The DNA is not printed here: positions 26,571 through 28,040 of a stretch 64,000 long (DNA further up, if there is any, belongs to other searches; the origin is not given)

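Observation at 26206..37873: Tandemly duplicated [true thiolase + Cys-less thiolase-fold pair + two DUF35] modules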

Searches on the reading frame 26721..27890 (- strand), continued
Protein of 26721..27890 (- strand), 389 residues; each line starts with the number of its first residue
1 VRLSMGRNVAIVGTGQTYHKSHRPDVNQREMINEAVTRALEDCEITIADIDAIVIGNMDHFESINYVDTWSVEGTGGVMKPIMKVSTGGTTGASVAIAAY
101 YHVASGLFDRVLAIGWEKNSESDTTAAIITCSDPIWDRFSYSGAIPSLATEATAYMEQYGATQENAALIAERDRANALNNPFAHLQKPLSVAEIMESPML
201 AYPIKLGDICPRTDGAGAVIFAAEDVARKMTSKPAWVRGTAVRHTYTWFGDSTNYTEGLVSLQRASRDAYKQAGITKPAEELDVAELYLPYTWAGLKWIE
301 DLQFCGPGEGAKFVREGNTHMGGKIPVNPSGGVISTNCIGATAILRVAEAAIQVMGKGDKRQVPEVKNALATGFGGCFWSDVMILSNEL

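Call 43: search_solved_structures(query=window:26721-27890:-, max_evalue=1e-30, show_alignments=5)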
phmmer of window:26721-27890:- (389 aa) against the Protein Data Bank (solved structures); distinct sequences matched with E-value up to 1e-30: 7.
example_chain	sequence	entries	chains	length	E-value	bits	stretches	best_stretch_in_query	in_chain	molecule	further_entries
4yzo_A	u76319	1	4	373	1.5e-40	142.6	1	78-380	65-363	Putative acyl-CoA acyltransferase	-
7yvy_A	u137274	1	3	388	5.5e-39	137.4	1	7-377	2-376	Acetyl-CoA acetyltransferase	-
6esq_A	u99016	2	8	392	3.3e-38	134.8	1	7-369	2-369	acetoacetyl-CoA thiolase | Acetyl-CoA acetyltransferase thiolase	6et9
7pxp_C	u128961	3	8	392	1.6e-36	129.3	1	5-376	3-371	Benzoylsuccinyl-CoA thiolase subunit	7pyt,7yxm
6hsj_A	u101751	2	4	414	1.4e-33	119.6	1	7-376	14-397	SCP2-thiolase (type-1)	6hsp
6hrv_A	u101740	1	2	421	1.5e-33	119.5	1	7-376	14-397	SCP2-thiolase (type-1)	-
4u4e_A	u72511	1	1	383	4.8e-33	117.9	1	7-379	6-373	Thiolase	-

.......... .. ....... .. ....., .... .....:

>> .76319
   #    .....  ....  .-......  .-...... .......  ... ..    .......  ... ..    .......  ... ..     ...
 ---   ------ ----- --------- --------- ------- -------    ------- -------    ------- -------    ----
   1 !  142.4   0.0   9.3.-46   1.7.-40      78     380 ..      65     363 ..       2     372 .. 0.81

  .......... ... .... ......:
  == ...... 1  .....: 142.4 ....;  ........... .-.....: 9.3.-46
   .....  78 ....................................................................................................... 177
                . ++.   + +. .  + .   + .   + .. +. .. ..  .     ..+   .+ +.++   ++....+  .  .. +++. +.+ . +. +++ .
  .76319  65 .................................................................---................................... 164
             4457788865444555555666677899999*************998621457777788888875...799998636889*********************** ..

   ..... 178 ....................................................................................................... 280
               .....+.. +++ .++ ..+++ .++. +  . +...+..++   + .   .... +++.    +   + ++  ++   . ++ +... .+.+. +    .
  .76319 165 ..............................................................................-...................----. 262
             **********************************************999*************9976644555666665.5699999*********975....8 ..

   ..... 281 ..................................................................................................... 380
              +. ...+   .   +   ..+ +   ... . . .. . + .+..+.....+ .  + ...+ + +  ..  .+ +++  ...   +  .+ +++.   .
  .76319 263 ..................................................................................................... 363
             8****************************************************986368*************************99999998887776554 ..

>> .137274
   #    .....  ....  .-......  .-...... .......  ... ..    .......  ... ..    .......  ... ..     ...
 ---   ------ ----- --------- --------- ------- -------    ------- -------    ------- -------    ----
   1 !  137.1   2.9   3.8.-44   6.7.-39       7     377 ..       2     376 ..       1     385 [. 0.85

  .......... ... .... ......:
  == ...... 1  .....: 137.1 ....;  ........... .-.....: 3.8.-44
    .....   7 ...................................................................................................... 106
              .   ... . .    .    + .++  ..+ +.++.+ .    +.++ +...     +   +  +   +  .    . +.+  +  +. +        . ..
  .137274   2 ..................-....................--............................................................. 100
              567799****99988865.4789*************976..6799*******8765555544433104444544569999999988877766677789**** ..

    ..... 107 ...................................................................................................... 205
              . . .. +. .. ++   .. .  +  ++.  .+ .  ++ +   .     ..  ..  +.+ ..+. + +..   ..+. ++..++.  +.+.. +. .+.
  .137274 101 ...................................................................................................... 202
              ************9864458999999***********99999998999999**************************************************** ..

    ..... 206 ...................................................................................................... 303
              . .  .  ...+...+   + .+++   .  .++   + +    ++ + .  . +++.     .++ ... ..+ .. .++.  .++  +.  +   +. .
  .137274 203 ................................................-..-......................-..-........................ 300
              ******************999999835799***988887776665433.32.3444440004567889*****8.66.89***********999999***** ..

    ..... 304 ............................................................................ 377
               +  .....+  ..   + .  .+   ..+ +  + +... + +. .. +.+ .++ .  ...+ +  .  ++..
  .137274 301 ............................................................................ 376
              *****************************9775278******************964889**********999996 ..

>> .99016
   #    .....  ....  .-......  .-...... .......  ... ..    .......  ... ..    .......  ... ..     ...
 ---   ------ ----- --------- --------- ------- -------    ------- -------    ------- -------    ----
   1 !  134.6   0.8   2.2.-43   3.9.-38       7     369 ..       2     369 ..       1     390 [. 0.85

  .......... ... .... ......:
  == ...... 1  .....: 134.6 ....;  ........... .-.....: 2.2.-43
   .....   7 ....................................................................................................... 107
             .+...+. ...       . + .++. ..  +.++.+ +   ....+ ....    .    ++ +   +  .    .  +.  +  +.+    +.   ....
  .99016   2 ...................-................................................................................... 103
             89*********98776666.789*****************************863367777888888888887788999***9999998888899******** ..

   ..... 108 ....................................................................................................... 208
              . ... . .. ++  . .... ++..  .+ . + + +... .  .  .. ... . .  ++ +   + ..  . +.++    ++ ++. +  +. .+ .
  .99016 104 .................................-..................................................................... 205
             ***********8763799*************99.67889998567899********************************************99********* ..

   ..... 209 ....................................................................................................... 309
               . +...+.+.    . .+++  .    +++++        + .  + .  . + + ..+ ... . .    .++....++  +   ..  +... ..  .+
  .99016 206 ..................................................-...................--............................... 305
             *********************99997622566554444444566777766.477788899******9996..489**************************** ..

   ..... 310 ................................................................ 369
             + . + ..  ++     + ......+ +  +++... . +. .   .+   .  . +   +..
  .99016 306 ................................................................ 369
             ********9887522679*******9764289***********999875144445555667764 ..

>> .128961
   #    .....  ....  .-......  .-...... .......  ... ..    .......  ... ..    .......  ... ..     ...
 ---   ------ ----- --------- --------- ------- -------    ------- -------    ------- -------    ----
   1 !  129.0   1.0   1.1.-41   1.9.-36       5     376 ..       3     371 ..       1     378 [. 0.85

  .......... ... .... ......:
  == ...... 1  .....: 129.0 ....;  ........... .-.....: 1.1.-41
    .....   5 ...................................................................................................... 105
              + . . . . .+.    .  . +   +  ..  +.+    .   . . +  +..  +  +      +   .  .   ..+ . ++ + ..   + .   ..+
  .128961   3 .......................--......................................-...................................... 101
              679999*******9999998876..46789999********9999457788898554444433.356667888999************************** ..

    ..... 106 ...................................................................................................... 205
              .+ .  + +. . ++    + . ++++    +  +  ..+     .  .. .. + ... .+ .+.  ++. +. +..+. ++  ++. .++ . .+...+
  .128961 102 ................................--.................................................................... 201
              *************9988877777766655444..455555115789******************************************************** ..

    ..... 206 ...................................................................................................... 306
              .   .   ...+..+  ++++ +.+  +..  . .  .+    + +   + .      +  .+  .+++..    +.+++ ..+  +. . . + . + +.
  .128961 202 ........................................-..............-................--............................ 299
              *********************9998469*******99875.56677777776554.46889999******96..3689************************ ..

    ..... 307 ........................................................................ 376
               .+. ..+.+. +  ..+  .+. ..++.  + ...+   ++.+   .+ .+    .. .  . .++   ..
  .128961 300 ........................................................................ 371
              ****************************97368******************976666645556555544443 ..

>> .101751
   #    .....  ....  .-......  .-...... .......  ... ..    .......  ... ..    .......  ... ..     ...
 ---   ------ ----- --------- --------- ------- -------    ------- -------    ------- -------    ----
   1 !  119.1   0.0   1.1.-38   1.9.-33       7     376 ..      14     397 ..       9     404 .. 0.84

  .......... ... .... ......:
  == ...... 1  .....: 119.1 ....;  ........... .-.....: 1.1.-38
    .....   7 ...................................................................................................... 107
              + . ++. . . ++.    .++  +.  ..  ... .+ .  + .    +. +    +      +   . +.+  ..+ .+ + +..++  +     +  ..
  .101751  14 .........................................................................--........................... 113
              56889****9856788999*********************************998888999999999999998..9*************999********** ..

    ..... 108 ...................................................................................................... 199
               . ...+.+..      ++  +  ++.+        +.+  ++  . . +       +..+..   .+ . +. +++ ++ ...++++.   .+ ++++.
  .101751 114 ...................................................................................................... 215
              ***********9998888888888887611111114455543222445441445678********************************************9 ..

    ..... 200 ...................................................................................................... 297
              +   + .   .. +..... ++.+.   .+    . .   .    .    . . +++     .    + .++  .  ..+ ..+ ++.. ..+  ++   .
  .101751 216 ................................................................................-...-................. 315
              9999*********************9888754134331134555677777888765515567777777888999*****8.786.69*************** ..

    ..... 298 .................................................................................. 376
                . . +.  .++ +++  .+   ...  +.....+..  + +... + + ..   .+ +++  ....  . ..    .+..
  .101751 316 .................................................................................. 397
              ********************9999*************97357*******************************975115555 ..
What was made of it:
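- Closest known: BbsAB benzoylsuccinyl-CoA thiolase. Different: BbsB keeps the nucleophilic Cys and the His and is a real thiolase (alignment in call 43).
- Checked: The HDCF motif aligns with Y-L-P-Y, and the GHP His aligns with Asn337 (call 43).
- A also lacks the activating His residues, with Tyr and Asn in their places (call 43).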

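Call 46: find_encoding_contigs(protein=P0076, flank=10000, max_places=2)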
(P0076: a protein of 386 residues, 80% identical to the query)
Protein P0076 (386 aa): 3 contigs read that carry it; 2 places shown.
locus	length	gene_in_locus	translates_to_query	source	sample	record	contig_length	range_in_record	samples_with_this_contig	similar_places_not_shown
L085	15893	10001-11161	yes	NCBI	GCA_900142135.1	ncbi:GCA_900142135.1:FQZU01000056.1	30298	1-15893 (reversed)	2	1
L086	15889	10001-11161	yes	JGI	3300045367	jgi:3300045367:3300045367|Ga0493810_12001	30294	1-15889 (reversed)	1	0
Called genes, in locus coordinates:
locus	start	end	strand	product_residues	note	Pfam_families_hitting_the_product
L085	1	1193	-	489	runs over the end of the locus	PF01565:FAD_binding_4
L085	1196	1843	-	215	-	-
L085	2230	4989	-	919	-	PF00069:Pkinase, PF08448:PAS_4, PF08447:PAS_3, PF13426:PAS_9, PF00158:Sigma54_activat, PF14532:Sigma54_activ_2, PF25601:AAA_lid_14, PF02954:HTH_8, +4 more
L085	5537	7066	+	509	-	PF00501:AMP-binding, PF13193:AMP-binding_C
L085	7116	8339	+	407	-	PF00108:Thiolase_N, PF00109:ketoacyl-synt (weak), PF02803:Thiolase_C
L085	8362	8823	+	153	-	PF12172:zf-ChsH2, PF01796:OB_ChsH2_C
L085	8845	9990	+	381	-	PF00108:Thiolase_N (weak), PF22691:Thiolase_C_1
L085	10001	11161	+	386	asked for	PF00108:Thiolase_N, PF22691:Thiolase_C_1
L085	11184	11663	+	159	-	PF12172:zf-ChsH2 (weak), PF01796:OB_ChsH2_C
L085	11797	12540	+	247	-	PF07228:SpoIIE (weak)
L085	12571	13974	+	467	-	PF01266:DAO (weak), PF01593:Amino_oxidase, PF13450:NAD_binding_8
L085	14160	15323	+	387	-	PF00440:TetR_N, PF08359:TetR_C_4 (weak), PF17938:TetR_C_29 (weak), PF16295:TetR_C_10 (faint), PF00440:TetR_N, PF08359:TetR_C_4, PF17932:TetR_C_24 (weak), PF17938:TetR_C_29 (weak)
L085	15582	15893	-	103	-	?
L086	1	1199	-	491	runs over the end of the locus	PF01565:FAD_binding_4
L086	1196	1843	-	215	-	-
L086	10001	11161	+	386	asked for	PF00108:Thiolase_N, PF22691:Thiolase_C_1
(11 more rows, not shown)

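Call 47: search_protein_families(library=ncbifam, proteins=[L083:8001-9173:+, L083:6922-8001:+, L083:5996-6925:+], max_evalue=1e-10)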
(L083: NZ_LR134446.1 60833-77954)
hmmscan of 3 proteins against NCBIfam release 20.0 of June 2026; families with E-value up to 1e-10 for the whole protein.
L083:8001-9173:+ (390 aa): 17 families
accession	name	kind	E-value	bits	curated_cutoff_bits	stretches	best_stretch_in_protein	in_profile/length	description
NF006180.0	PRK08313.1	subfamily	2.6e-221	734.3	514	1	2-389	3-387/389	thiolase domain-containing protein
NF004720.0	PRK06064.1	subfamily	4.1e-57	193.7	420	1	5-380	4-381/389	thiolase domain-containing protein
NF004721.0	PRK06065.1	equivalog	5e-57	193.5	455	1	4-373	11-380/393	thiolase domain-containing protein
NF004810.0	PRK06157.1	equivalog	4.1e-47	161.2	403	1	5-376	9-385/400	acetyl-CoA acetyltransferase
NF009228.0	PRK12578.1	subfamily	2.2e-46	158.3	485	1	2-378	2-379/387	thiolase domain-containing protein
NF004982.0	PRK06365.1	equivalog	2.1e-45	155.6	695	2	3-224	16-241/430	thiolase domain-containing protein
NF006102.0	PRK08256.1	subfamily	1.3e-43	149.6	436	1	2-376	2-383/394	lipid-transfer protein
NF005704.0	PRK07516.1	subfamily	4.5e-42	144.4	412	1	9-375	8-376/389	thiolase domain-containing protein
NF004811.0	PRK06158.1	subfamily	8.6e-39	133.6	421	1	5-375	10-369/384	acetyl-CoA acetyltransferase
NF005892.0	PRK07855.1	subfamily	1.7e-38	132.5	469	1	3-368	6-373/390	lipid-transfer protein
NF004722.0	PRK06066.1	equivalog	8.4e-38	130.3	516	1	5-372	6-370/385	thiolase domain-containing protein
NF004715.0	PRK06059.1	equivalog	7.5e-36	123.9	424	1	3-373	4-387/399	lipid-transfer protein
NF053570.1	AcCoTHIOL_METTL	equivalog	2.3e-35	122.2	600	1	5-380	4-377/385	acetyl-CoA acetyltransferase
NF053628.1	BnzsclthlBbsBGT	equivalog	1.3e-32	113.1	750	1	7-376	9-372/389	benzoylsuccinyl-CoA thiolase subunit BbsB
NF004936.0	PRK06289.1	equivalog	3.1e-31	108.6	375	1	6-378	6-395/405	acetyl-CoA acetyltransferase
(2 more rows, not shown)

L083:6922-8001:+ (359 aa): 14 families
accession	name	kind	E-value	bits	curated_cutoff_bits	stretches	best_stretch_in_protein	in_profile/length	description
NF005924.0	PRK07937.1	subfamily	1.7e-178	593.4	419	1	12-359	4-352/353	lipid-transfer protein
NF004720.0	PRK06064.1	subfamily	2.7e-25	89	420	1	13-297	4-300/389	thiolase domain-containing protein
NF004722.0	PRK06066.1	equivalog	2.5e-24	86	516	1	53-283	47-274/385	thiolase domain-containing protein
NF004721.0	PRK06065.1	equivalog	1.3e-19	70.4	455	1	43-270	40-272/393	thiolase domain-containing protein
NF004811.0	PRK06158.1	subfamily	9.9e-19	67.6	421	1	9-280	6-274/384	acetyl-CoA acetyltransferase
NF006180.0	PRK08313.1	subfamily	1.1e-18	67.3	514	1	103-299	98-302/389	thiolase domain-containing protein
NF006102.0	PRK08256.1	subfamily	1.6e-17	63.6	436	1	96-299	86-310/394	lipid-transfer protein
NF005704.0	PRK07516.1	subfamily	6.2e-17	61.6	412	1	97-299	90-304/389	thiolase domain-containing protein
NF004810.0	PRK06157.1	equivalog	6e-16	58.6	403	1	12-297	8-310/400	acetyl-CoA acetyltransferase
NF004982.0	PRK06365.1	equivalog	3.7e-15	55.9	695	1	36-249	40-259/430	thiolase domain-containing protein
NF053570.1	AcCoTHIOL_METTL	equivalog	5.6e-15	55.1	600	1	150-297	144-298/385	acetyl-CoA acetyltransferase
NF004715.0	PRK06059.1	equivalog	1.2e-13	50.8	424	1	12-233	5-229/399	lipid-transfer protein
NF009228.0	PRK12578.1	subfamily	1.4e-12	47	485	1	150-289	146-293/387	thiolase domain-containing protein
NF006010.0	PRK08142.1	subfamily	5.6e-11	41.8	462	0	104-279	94-274/388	thiolase domain-containing protein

L083:5996-6925:+ (309 aa): 0 families

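Call 48: find_encoding_contigs(protein=P0115, flank=10000, max_places=1)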
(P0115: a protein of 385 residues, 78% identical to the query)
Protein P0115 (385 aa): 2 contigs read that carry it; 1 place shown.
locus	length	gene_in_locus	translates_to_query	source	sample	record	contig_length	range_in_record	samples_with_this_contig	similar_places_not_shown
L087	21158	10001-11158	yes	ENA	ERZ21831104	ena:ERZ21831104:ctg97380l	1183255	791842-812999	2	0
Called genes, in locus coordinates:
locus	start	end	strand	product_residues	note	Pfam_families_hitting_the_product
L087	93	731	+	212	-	PF00440:TetR_N, PF13977:TetR_C_6 (weak), PF17938:TetR_C_29 (weak)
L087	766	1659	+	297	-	PF02737:3HCDH_N, PF03446:NAD_binding_2 (weak), PF00725:3HCDH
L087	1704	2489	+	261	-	PF00378:ECH_1, PF16113:ECH_2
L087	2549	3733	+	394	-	PF00108:Thiolase_N, PF02803:Thiolase_C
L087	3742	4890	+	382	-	PF00108:Thiolase_N (weak), PF22691:Thiolase_C_1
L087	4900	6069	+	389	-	PF00108:Thiolase_N (weak), PF22691:Thiolase_C_1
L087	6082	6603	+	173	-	PF12172:zf-ChsH2, PF01796:OB_ChsH2_C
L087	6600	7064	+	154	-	PF12172:zf-ChsH2, PF01796:OB_ChsH2_C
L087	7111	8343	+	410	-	PF00108:Thiolase_N, PF00109:ketoacyl-synt (weak), PF02803:Thiolase_C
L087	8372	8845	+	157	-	PF12172:zf-ChsH2 (weak), PF01796:OB_ChsH2_C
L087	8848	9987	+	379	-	PF00108:Thiolase_N (faint), PF22691:Thiolase_C_1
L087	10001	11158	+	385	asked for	PF00108:Thiolase_N (weak), PF22691:Thiolase_C_1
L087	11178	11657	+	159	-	PF12172:zf-ChsH2 (weak), PF01796:OB_ChsH2_C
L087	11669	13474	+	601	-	PF02771:Acyl-CoA_dh_N, PF02770:Acyl-CoA_dh_M, PF00441:Acyl-CoA_dh_1, PF12806:Acyl-CoA_dh_C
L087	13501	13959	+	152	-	PF01575:MaoC_dehydratas, PF13452:FAS1_DH_region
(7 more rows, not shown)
